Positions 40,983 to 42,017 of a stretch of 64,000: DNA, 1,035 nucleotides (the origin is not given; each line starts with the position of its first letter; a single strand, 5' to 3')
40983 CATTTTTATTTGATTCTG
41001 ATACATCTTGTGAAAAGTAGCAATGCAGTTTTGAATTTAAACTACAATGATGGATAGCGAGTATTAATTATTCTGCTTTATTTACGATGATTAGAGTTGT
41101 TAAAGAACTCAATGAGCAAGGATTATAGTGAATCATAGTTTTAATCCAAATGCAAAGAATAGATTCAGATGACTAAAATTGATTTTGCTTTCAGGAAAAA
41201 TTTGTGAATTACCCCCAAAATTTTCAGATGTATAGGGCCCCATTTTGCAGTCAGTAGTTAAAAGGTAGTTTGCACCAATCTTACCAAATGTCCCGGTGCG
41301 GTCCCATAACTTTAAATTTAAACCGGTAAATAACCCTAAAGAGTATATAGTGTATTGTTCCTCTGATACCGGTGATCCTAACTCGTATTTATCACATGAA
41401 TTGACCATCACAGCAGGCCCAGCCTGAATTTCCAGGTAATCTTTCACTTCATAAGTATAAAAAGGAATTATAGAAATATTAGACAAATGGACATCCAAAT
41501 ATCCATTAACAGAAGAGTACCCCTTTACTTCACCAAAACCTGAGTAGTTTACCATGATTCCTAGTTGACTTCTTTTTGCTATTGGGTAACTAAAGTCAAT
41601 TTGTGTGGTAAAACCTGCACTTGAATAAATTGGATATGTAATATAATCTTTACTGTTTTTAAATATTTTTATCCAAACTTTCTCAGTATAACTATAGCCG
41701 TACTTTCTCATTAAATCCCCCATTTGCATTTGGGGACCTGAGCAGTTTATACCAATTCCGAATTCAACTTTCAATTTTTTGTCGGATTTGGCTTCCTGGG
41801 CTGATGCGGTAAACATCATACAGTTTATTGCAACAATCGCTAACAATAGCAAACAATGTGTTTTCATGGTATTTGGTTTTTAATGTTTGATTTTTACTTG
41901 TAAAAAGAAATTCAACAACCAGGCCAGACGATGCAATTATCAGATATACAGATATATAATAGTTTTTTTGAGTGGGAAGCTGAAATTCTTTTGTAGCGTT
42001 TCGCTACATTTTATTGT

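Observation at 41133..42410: Segmental duplication leaves an OMP paralog with a live-looking control region and a fossil response-regulator stub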

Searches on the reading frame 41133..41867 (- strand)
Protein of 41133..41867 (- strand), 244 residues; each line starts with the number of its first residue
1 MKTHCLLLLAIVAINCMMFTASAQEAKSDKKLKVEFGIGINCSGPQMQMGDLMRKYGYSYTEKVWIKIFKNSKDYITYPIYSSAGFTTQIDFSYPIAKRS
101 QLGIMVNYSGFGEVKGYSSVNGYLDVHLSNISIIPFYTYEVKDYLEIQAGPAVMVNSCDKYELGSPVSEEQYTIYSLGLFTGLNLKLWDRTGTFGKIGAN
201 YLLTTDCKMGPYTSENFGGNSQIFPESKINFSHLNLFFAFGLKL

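Call 7: search_protein_families(library=pfam, proteins=[window:41133-41867:-], max_evalue=0.1)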
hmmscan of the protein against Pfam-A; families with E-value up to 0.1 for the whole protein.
window:41133-41867:- (244 aa): 1 family
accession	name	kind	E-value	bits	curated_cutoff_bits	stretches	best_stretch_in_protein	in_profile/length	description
PF13568.12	OMP_b-brl_2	-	0.005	17.4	27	1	23-165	2-127/175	Outer membrane protein beta-barrel domain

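Call 14: find_encoding_contigs(protein=window:41133-41867:-, flank=10000, max_places=10)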
Protein window:41133-41867:- (244 aa): 1 contig read that carries it; 1 place shown.
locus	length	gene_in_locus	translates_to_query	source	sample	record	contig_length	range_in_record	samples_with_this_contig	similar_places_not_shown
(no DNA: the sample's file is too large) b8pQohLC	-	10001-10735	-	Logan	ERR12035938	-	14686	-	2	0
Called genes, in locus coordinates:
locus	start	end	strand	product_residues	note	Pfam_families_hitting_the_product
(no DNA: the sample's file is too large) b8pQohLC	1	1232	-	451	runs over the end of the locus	-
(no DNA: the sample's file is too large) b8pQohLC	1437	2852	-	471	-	PF02518:HATPase_c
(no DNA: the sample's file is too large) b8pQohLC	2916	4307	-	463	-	PF00072:Response_reg, PF00158:Sigma54_activat, PF14532:Sigma54_activ_2, PF25601:AAA_lid_14, PF02954:HTH_8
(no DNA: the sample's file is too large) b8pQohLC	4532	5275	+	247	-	-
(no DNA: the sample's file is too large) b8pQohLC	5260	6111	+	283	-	PF00149:Metallophos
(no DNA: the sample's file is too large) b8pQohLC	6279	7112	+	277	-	PF02353:CMAS (weak), PF01209:Ubie_methyltran (weak), PF05175:MTS (weak), PF13489:Methyltransf_23, PF13847:Methyltransf_31, PF08241:Methyltransf_11, PF08242:Methyltransf_12, PF13649:Methyltransf_25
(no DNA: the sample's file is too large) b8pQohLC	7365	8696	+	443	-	PF00149:Metallophos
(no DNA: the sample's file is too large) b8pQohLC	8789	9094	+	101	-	PF06291:Lambda_Bor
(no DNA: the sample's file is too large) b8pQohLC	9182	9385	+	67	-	-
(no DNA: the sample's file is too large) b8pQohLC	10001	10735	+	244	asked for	-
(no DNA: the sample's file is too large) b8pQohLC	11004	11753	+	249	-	-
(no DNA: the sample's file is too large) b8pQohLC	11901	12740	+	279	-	-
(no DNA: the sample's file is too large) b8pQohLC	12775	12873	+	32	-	-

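Call 15: find_homologous_proteins(query=window:41133-41867:-)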
Query window:41133-41867:- (244 aa): 14 proteins with E <= 0.001 among 366 candidates.
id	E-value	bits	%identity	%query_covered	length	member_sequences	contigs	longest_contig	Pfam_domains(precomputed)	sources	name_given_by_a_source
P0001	1.1e-161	554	100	100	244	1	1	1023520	-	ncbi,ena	-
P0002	4.8e-110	385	69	100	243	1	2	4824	-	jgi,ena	-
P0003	1.9e-99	350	67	100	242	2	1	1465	-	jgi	-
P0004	4.0e-97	343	68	93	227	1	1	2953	-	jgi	-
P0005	1.8e-93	331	60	100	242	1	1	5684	-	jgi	jgi:hypothetical protein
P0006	2.0e-92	327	59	100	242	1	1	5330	-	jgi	jgi:hypothetical protein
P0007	9.9e-91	322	61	100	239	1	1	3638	-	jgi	-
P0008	3.2e-87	310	60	100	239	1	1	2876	-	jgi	jgi:hypothetical protein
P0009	3.3e-85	304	59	100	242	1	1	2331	-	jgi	jgi:hypothetical protein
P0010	2.5e-76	275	55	100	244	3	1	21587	-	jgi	jgi:hypothetical protein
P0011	1.6e-74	269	56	100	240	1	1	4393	-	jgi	jgi:hypothetical protein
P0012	7.7e-48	181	44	98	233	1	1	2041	-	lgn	-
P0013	3.1e-45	173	41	98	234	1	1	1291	-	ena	-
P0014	2.5e-42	163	38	100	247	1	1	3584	-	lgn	-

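Call 16: find_encoding_contigs(protein=P0010, flank=10000, max_places=3)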
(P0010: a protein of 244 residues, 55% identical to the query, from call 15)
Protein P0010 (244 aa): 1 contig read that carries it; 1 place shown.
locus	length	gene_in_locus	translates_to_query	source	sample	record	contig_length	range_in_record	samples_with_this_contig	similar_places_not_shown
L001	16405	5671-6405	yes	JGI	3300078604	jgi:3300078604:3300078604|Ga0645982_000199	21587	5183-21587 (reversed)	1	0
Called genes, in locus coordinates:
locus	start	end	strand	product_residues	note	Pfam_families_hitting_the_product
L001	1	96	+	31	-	?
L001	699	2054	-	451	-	-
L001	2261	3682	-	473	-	PF02518:HATPase_c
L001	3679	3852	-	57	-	-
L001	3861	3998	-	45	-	-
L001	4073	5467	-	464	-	PF00072:Response_reg, PF00158:Sigma54_activat, PF14532:Sigma54_activ_2, PF25601:AAA_lid_14, PF02954:HTH_8, PF18024:HTH_50 (weak)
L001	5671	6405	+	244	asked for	-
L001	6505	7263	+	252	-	-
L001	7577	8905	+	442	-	PF00149:Metallophos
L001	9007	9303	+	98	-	PF06291:Lambda_Bor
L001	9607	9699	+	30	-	-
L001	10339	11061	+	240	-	-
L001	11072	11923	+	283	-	-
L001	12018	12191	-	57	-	-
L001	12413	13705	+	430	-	PF04389:Peptidase_M28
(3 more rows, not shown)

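Call 17: find_encoding_contigs(protein=P0002, flank=10000, max_places=3)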
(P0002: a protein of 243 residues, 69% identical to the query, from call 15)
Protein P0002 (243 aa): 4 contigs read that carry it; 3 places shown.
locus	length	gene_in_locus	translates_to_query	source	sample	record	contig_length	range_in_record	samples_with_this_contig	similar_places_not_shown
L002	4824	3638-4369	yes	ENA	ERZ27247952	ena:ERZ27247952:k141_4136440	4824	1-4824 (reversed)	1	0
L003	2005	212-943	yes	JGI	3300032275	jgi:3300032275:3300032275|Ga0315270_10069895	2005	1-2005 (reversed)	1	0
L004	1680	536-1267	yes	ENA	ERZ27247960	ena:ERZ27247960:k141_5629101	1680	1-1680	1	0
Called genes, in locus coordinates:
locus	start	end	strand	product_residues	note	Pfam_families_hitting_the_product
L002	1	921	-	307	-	?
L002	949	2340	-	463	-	PF00072:Response_reg, PF00158:Sigma54_activat, PF14532:Sigma54_activ_2, PF25601:AAA_lid_14, PF18024:HTH_50 (faint), PF02954:HTH_8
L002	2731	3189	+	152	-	-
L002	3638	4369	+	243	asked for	-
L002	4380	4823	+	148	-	?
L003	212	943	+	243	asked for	-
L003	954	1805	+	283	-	-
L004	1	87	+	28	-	?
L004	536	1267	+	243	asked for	-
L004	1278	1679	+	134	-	?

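Call 18: find_encoding_contigs(protein=P0005, flank=10000, max_places=3)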
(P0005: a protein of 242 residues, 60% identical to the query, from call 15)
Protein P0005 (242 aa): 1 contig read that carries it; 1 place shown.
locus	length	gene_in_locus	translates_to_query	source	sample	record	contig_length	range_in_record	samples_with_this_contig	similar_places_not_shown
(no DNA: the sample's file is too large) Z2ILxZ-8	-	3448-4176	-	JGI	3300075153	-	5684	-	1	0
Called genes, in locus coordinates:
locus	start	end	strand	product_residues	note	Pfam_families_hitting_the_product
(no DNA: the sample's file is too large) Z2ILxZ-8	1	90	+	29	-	?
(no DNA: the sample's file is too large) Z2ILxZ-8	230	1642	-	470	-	PF02518:HATPase_c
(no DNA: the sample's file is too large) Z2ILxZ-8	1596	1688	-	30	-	-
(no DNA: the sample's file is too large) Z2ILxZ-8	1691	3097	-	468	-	PF00072:Response_reg, PF00158:Sigma54_activat, PF14532:Sigma54_activ_2, PF25601:AAA_lid_14, PF02954:HTH_8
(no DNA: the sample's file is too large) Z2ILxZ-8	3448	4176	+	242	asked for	-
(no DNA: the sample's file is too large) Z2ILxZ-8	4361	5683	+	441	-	?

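Call 58: predict_structure(alignment_id=A5)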
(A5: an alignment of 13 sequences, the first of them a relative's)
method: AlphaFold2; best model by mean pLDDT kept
length: 244 residues; sequences in the alignment: 13
mean_pLDDT: 79.4   pTM: 0.72
mean pLDDT of the five models: 79.4, 76.3, 73.5, 64.1, 59.8
residues with pLDDT >= 90: 98; 70-90: 88; 50-70: 24; < 50: 34
segments of 3 or more residues with pLDDT < 50: 18-28, 61-78, 163-167
pLDDT, mean of each block of 10 residues (from residue 1): 75 61 46 93 84 78 39 43 82 92 96 78 84 96 94 89 54 91 93 91 89 74 83 93 90
secondary structure, 60 per line:
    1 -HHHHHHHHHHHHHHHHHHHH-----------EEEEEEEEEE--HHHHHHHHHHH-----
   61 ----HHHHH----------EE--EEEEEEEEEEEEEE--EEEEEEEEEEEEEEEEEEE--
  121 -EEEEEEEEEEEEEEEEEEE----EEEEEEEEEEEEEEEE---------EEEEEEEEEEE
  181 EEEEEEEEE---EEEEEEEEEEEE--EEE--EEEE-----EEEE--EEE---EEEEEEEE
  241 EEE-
elements in order: H2-21 E33-42 H45-55 H65-69 E84-97 E100-118 E122-140 E145-160 E170-189 E193-204 E207-209 E212-215 E221-224 E227-229 E233-243

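Call 62: fold_search(model_id=the predicted structure, library=pdb)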
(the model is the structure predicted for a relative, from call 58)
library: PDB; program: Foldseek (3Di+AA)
matches with E <= 10: 832; with E <= 0.001: 34
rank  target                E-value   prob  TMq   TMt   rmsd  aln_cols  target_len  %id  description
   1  9a2m_MODEL_1_A        8.8e-07  1.00  0.48  0.35   9.9       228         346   13  Model of E. coli OmpA by in-cell photo-crosslinking MS and deep learning (released 2023-02-24)
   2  9fzc_A                2.4e-06  1.00  0.50  0.66   5.5       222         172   10  Structure of OmpA-short in complex with nanobody Nb01 (released 2024-07-17)
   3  9fzd_A                4.1e-06  1.00  0.50  0.65   6.2       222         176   10  Structure of OmpA-long in complex with nanobody Nb39 (released 2024-07-17)
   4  3qra                  8.6e-06  1.00  0.40  0.59   6.8       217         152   10  The crystal structure of Ail, the attachment invasion locus protein of Yersinia pestis (released 2011-11-23)
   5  8qxp                  2.5e-05  1.00  0.41  0.52   6.7       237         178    9  Crystal structure of the outer membrane porin OmpW from Klebsiella pneumoniae (released 2024-01-24)
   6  1bxw                  3.6e-05  1.00  0.46  0.61   7.3       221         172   12  OUTER MEMBRANE PROTEIN A (OMPA) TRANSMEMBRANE DOMAIN (released 1998-10-14)
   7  1p4t                  5.2e-05  1.00  0.42  0.61   6.7       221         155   14  Crystal structure of Neisserial surface protein A (NspA) (released 2003-07-22)
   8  1qj9                  8.0e-05  1.00  0.38  0.56   8.8       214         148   10  CRYSTAL STRUCTURE OF THE OUTER MEMBRANE PROTEIN OMPX FROM ESCHERICHIA COLI (released 1999-10-06)
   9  2x27                  8.5e-05  1.00  0.46  0.52   9.1       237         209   13  Crystal structure of the outer membrane protein OprG from Pseudomonas aeruginosa (released 2010-12-15)
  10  2n2l_MODEL_1_A        9.4e-05  1.00  0.40  0.58   8.4       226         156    7  NMR structure of yersinia pestis ail (attachment invasion locus) in decylphosphocholine micelles calculated wi (released 2015-07-22)
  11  3qrc_A                9.4e-05  1.00  0.40  0.57   6.3       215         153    9  The crystal structure of Ail, the attachment invasion locus protein of Yersinia pestis, in complex with the heparin an (released 2011-11-23)
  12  3qrc_B                9.9e-05  1.00  0.40  0.57   6.5       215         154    9  The crystal structure of Ail, the attachment invasion locus protein of Yersinia pestis, in complex with the heparin an (released 2011-11-23)
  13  4rlc                  1.4e-04  1.00  0.39  0.63   5.4       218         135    8  Crystal structure of the N-terminal beta-barrel domain of Pseudomonas aeruginosa OprF (released 2015-04-22)
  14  9nh2_A                1.6e-04  1.00  0.49  0.53   9.8       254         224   12  In situ cryo-EM structure of porin III of the Legionella Dot/Icm T4SS machine (released 2025-09-17)
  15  2f1v_A                2.0e-04  1.00  0.42  0.52   6.5       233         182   10  Outer membrane protein OmpW (released 2006-01-24)
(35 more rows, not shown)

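Call 74: search_protein_families(library=ncbifam, proteins=[window:41133-41867:-], max_evalue=0.01)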
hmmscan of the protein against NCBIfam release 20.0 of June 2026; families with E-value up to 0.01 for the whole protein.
window:41133-41867:- (244 aa): 0 families
